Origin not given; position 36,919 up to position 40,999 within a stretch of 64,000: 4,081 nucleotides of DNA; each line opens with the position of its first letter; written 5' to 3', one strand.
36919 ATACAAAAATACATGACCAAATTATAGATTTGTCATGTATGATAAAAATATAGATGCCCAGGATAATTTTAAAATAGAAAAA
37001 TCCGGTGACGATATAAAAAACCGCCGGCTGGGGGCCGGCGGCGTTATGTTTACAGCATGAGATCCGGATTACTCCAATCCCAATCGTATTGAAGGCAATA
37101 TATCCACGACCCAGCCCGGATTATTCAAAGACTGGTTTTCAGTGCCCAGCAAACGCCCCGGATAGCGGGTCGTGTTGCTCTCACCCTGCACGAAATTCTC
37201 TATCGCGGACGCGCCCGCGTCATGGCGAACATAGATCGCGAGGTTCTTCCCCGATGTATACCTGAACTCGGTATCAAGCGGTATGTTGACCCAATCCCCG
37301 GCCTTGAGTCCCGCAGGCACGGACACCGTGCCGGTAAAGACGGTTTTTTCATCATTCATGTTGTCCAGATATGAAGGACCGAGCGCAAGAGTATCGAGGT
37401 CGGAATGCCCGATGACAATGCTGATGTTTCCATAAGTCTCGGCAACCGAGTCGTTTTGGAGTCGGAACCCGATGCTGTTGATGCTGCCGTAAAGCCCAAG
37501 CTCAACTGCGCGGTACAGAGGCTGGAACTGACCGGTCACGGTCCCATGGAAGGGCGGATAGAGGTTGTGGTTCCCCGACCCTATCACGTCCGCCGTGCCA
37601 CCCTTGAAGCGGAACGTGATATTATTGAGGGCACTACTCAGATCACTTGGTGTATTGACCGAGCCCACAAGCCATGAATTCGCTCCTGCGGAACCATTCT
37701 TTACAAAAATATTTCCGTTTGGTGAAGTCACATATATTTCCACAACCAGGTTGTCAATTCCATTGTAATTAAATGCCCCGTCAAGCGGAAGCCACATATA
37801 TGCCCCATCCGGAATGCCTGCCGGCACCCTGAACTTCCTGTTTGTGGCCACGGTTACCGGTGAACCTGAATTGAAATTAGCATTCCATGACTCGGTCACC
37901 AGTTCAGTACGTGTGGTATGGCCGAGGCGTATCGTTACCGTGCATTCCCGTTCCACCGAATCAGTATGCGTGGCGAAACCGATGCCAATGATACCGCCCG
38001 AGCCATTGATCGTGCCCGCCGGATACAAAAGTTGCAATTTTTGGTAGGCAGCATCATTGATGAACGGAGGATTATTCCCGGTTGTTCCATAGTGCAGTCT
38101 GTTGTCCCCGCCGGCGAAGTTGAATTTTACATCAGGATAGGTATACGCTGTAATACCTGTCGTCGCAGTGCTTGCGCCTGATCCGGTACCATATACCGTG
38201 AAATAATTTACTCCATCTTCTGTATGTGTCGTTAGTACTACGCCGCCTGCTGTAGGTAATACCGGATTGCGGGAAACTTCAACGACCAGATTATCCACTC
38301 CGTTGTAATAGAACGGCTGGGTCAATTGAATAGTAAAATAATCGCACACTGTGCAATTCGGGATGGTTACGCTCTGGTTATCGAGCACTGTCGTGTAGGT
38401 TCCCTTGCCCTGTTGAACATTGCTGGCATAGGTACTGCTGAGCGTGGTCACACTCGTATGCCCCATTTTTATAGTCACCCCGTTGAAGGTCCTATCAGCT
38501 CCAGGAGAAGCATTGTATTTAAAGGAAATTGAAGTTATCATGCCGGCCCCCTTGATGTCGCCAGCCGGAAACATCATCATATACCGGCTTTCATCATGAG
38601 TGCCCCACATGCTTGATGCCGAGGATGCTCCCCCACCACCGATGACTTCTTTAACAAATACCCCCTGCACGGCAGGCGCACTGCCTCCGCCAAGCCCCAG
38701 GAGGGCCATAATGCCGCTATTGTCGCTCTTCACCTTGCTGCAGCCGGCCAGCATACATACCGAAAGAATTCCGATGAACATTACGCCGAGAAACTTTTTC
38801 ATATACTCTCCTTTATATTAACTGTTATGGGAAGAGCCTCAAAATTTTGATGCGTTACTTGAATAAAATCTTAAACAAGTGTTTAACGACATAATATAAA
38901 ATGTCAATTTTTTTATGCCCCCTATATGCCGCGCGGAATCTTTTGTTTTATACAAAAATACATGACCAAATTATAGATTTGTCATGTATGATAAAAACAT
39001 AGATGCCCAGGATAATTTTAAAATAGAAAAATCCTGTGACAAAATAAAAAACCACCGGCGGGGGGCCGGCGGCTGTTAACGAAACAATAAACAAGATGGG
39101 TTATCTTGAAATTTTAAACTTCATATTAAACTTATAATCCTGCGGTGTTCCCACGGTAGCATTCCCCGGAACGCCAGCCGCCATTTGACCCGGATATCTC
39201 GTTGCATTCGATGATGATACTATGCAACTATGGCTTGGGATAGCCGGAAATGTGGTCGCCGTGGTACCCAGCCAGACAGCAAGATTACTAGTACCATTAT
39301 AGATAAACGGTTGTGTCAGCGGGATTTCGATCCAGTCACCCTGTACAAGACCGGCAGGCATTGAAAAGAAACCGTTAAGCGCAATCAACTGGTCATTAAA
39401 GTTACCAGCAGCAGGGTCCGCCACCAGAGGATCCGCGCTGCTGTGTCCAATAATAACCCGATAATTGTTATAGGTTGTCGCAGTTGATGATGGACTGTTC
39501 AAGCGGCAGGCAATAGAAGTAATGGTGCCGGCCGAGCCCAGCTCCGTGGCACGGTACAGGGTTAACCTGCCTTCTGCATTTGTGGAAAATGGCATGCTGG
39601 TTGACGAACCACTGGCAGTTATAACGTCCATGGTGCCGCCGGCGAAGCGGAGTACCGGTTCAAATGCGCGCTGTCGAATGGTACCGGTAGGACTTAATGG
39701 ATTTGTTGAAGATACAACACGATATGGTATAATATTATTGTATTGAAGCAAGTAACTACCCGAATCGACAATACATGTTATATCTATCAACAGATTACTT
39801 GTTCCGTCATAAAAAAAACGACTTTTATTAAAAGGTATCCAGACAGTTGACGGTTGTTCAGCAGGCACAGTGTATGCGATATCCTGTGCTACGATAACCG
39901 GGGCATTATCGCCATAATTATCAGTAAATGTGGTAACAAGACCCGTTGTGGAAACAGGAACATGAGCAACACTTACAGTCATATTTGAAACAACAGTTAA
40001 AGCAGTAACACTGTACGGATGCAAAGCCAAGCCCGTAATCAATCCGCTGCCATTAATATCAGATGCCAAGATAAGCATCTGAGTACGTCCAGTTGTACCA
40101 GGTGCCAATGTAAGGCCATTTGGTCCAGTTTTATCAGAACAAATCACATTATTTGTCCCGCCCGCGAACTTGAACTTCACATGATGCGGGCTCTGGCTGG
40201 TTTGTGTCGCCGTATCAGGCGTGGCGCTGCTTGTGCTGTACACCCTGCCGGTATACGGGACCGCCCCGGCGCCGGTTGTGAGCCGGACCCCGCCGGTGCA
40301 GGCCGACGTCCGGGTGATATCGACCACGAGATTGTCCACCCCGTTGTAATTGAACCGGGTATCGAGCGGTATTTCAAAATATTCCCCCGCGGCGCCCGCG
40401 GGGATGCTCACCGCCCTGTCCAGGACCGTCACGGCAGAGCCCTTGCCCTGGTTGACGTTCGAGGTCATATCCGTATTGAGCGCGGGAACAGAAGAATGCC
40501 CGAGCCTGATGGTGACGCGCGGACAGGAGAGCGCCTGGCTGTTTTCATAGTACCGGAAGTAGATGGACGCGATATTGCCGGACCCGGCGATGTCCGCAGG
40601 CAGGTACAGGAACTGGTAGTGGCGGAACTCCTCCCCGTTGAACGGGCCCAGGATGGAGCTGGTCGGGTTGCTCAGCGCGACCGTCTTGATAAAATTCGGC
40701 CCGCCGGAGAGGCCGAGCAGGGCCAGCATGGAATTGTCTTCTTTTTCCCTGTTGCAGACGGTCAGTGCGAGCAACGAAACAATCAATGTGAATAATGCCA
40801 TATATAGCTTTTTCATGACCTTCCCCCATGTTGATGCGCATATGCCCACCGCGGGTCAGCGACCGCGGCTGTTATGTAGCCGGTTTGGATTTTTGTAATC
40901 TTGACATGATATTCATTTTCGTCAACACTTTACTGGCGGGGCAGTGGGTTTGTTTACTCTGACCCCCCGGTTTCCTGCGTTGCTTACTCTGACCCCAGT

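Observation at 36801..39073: Non-coding cassette more conserved (about 95%) than the surface-protein genes it flanks (about 35-40% aa identity)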

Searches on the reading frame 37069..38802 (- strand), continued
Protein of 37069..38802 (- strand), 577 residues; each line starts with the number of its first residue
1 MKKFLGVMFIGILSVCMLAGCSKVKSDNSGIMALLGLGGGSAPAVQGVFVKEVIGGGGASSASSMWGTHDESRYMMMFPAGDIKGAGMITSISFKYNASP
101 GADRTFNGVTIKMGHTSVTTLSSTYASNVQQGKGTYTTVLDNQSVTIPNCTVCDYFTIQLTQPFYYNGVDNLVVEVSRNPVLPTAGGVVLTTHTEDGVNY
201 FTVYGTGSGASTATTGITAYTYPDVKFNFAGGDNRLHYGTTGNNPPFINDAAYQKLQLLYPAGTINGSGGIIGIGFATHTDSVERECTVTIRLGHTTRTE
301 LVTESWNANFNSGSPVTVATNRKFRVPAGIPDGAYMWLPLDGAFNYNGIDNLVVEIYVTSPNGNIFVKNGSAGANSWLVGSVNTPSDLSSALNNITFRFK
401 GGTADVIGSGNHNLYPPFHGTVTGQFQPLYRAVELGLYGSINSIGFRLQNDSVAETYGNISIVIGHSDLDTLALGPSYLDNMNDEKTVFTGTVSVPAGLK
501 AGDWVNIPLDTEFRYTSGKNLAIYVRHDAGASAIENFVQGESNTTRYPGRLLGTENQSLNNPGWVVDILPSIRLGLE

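Call 32: find_encoding_contigs(protein=P0035, flank=10000, max_places=2)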
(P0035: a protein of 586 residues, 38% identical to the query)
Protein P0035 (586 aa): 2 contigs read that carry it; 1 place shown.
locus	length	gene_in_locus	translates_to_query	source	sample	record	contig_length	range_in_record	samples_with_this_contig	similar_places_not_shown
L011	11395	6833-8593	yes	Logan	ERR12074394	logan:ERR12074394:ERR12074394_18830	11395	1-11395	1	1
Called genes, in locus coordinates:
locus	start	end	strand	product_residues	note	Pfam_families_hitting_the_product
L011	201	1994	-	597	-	PF00512:HisKA, PF13581:HATPase_c_2 (weak), PF02518:HATPase_c, PF00072:Response_reg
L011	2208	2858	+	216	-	PF00072:Response_reg, PF00196:GerE, PF08281:Sigma70_r4_2 (weak)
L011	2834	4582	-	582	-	PF00512:HisKA, PF02518:HATPase_c, PF00072:Response_reg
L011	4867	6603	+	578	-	-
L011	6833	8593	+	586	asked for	-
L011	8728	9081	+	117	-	-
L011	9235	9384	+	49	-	-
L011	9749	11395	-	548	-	?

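Call 76: predict_structure(alignment_id=A2)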
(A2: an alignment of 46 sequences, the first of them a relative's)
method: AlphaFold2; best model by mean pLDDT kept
length: 577 residues; sequences in the alignment: 46
mean_pLDDT: 91.4   pTM: 0.87
mean pLDDT of the five models: 91.4, 90.8, 90.7, 90.2, 89.0
residues with pLDDT >= 90: 485; 70-90: 45; 50-70: 21; < 50: 26
segments of 3 or more residues with pLDDT < 50: 1-3, 18-40
pLDDT, mean of each block of 10 residues (from residue 1): 53 52 37 39 82 90 91 96 96 95 93 97 97 96 95 97 96 93 75 90 94 94 97 96 96 98 96 97 97 98 98 97 95 96 96 98 97 96 97 96 91 94 96 92 97 96 97 95 98 97 97 94 97 95 96 92 96 93
secondary structure, 60 per line:
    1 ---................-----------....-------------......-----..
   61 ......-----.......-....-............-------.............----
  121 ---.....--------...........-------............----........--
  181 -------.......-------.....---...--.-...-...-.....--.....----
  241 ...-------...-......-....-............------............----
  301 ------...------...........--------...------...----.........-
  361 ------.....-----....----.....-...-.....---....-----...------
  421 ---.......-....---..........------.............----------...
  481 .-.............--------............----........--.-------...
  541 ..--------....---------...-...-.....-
elements in order: H4-19 H31-34 E48-53 E59-66 E72-78 H80-83 E85-96 E104-116 H125-128 E137-147 E155-166 E171-178 E188-194 E202-206 E217-219 E221-223 E225-229 E232-236 E241-243 E255-260 H262-265 E267-278 E285-296 E316-326 E335-337 E344-346 E351-359 E367-371 E377-380 E385-389 E391-393 E395-399 E403-406 E412-414 E424-430 H432-435 E439-448 E455-467 H478-481 E483-495 E504-515 E520-527 E538-542 E551-554 E564-566 E568-570 E572-576

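Call 78: fold_search(model_id=the predicted structure, library=pdb)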
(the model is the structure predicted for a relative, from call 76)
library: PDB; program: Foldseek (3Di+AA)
matches with E <= 10: 659; with E <= 0.001: 11
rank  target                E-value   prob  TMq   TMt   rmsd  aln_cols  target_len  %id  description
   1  9eui_Q                1.2e-05  0.85  0.19  0.13  37.5       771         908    9  Cryo-EM structure of Staphylococcus aureus bacteriophage phi812 baseplate in the post-contraction state - complete (released 2025-04-09)
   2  4ind_A                1.9e-04  0.18  0.11  0.14  21.9       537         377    9  The Triple Jelly Roll Fold and Turret Assembly in an Archaeal Virus (released 2013-01-23)
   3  4zel_A                2.8e-04  0.25  0.13  0.13  18.7       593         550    8  Human dopamine beta-hydroxylase (released 2016-04-20)
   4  8zdp_v                3.1e-04  0.90  0.21  0.17  14.6       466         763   13  Cryo-EM structure of Mycobacteriophage Douge Central fiber (gp20) (released 2025-06-25)
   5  8zdq_v                3.1e-04  0.90  0.21  0.15  14.6       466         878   13  Cryo-EM structure of Mycobacteriophage Douge complete baseplate (gp13, gp17, gp23, gp16, gp18 and gp20) (released 2025-06-25)
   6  9kr0                  3.5e-04  1.00  0.19  0.26   8.2       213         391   12  Structural Basis for the Polymer-Protein Binding Mechanism of Polyvinyl Alcohol Esterase (released 2025-10-08)
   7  9kqz                  4.2e-04  1.00  0.18  0.25   9.1       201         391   12  Structural Basis for the Polymer-Protein Binding Mechanism of Polyvinyl Alcohol Esterase (released 2025-10-08)
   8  3j31_P                5.1e-04  0.15  0.11  0.14  20.9       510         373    9  Life in the extremes: atomic structure of Sulfolobus Turreted Icosahedral Virus (released 2013-05-01)
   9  4zel_B                8.2e-04  0.16  0.12  0.12  18.4       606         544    8  Human dopamine beta-hydroxylase (released 2016-04-20)
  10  8w7n                  8.2e-04  0.12  0.12  0.08  27.6       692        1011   10  Crystal structure of the in-cell Cry1Aa purified from Bacillus thuringiensis (released 2024-03-06)
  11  9kr1                  9.8e-04  0.99  0.19  0.27   7.6       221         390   14  Structural Basis for the Polymer-Protein Binding Mechanism of Polyvinyl Alcohol Esterase (released 2025-10-08)
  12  3mib                  1.4e-03  0.38  0.13  0.19  18.9       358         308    9  Oxidized (Cu2+) peptidylglycine alpha-hydroxylating monooxygenase (PHM) with bound nitrite (released 2010-11-24)
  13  6amp                  1.5e-03  0.44  0.15  0.23  18.8       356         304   10  Crystal structure of H172A PHM (CuH absent, CuM present) (released 2018-07-18)
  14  6ao6                  1.7e-03  0.21  0.11  0.16  17.4       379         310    8  Crystal structure of H108A peptidylglycine alpha-hydroxylating monooxygenase (PHM) (released 2018-07-18)
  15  9ea9_E                2.4e-03  0.07  0.10  0.12  22.0       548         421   10  Crystal structure of BoNT/A-NTNH-HA70 -VHH_F12-VHH_H7-Fab_NTNH complex (released 2025-09-17)
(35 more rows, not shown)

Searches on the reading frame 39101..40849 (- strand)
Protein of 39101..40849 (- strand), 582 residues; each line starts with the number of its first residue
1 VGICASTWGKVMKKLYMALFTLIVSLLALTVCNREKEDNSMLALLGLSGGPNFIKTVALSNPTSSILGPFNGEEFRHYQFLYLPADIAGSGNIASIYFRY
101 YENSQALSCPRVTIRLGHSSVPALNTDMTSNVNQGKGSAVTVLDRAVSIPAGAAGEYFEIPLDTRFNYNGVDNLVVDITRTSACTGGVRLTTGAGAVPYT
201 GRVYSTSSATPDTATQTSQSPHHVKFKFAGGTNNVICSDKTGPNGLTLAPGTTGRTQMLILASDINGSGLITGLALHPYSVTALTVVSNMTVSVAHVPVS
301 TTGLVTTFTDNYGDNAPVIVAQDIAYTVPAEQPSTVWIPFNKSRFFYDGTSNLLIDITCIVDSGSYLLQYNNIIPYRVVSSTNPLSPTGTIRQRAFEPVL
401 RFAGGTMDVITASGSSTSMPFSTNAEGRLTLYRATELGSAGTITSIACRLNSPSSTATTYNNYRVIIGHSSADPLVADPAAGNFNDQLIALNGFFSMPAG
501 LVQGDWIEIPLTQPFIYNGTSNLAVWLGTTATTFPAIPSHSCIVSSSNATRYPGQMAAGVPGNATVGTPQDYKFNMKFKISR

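Call 10: search_protein_families(library=pfam, proteins=[window:39101-40849:-], max_evalue=0.1)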
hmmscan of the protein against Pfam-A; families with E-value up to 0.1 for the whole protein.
window:39101-40849:- (582 aa): 0 families

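Call 11: search_protein_families(library=ncbifam, proteins=[window:39101-40849:-], max_evalue=0.1)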
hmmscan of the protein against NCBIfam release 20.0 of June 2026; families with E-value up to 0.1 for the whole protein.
window:39101-40849:- (582 aa): 0 families

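Call 56: find_homologous_proteins(query=window:39101-40816:-, max_evalue=1e-40)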
Query window:39101-40816:- (571 aa): 77 proteins with E <= 1e-40 among 8000 candidates.
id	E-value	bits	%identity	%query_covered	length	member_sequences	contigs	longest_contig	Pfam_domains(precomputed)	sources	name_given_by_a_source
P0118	0.0e+0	1270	100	100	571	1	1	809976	-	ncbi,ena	-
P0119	4.5e-171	589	53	99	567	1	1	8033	-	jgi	-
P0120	1.3e-148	514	58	85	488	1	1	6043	-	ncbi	-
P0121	2.3e-137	477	52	85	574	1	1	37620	-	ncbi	-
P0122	1.8e-135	471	46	100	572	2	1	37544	-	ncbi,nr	ncbi:MAG: hypothetical protein JXA07_11075 [Spirochaetes bacterium]|nr:hypothetical protein [Spiroch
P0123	2.5e-135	471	47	90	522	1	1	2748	-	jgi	-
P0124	2.2e-126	441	45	93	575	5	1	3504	-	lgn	-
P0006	9.1e-126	439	45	100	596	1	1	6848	-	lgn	-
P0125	2.4e-123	431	43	100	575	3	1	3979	-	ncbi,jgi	-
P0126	3.5e-123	430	43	100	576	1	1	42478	-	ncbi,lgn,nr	ncbi:MAG: hypothetical protein JXN64_01580 [Spirochaetes bacterium]|nr:hypothetical protein [Spiroch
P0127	7.3e-123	429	46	92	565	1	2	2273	-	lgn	-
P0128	4.1e-120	420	42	100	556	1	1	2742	-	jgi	jgi:hypothetical protein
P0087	1.2e-113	399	42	100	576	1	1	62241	-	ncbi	-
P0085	3.5e-112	394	53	67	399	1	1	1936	-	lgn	-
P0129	5.3e-109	384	42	99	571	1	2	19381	-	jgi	-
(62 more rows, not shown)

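Call 57: find_encoding_contigs(protein=P0121, flank=10000, max_places=2)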
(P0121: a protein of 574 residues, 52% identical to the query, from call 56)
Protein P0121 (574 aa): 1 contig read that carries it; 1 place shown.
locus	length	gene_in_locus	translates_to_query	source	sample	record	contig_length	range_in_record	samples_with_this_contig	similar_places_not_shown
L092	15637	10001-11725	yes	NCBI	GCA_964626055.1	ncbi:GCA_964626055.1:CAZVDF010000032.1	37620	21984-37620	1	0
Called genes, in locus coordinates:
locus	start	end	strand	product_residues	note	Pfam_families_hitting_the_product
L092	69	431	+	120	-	PF03692:CxxCxxCC (weak)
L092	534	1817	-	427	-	PF01979:Amidohydro_1, PF07969:Amidohydro_3 (weak), PF12890:DHOase, PF07969:Amidohydro_3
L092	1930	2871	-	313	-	PF02729:OTCace_N, PF00185:OTCace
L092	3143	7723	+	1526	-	PF00069:Pkinase, PF07714:PK_Tyr_Ser-Thr, PF13191:AAA_16, PF24885:TPR_NPHP3 (weak), PF13424:TPR_12 (weak), PF17874:TPR_MalT, PF13424:TPR_12 (weak), PF00196:GerE, +4 more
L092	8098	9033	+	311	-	-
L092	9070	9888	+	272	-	-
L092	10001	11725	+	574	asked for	-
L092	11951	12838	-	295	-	-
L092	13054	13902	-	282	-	PF00753:Lactamase_B (faint), PF12706:Lactamase_B_2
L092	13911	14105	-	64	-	-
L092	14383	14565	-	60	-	-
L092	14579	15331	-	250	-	PF01925:TauE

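Call 58: find_encoding_contigs(protein=P0119, flank=10000, max_places=2)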
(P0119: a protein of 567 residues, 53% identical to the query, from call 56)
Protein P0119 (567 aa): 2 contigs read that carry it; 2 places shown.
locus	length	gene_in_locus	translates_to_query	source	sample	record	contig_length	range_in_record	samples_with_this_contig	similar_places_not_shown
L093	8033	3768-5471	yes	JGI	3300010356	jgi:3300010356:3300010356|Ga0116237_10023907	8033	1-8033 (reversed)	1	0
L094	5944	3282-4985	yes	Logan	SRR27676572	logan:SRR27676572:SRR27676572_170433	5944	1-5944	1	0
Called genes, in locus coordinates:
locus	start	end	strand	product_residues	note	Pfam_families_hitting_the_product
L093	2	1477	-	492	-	?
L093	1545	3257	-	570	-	-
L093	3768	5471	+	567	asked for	-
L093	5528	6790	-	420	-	PF00270:DEAD, PF04851:ResIII (weak), PF00271:Helicase_C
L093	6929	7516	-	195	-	-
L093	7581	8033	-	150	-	PF12850:Metallophos_2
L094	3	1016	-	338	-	?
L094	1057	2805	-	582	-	-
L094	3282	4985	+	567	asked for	-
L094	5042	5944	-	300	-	?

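Call 59: find_encoding_contigs(protein=P0120, flank=10000, max_places=2)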
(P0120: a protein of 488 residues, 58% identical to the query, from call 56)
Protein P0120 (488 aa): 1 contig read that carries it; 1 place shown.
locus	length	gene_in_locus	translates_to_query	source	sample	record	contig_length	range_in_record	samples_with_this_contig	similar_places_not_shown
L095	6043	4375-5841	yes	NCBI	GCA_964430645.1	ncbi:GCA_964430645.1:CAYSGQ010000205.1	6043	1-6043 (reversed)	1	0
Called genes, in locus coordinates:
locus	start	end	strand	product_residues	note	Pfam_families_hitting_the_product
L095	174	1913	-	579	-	PF16656:Pur_ac_phosph_N (faint), PF00041:fn3 (faint), PF25059:FN3_DSCAM-DSCAML_C (faint)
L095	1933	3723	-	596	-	-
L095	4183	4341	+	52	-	-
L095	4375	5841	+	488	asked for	-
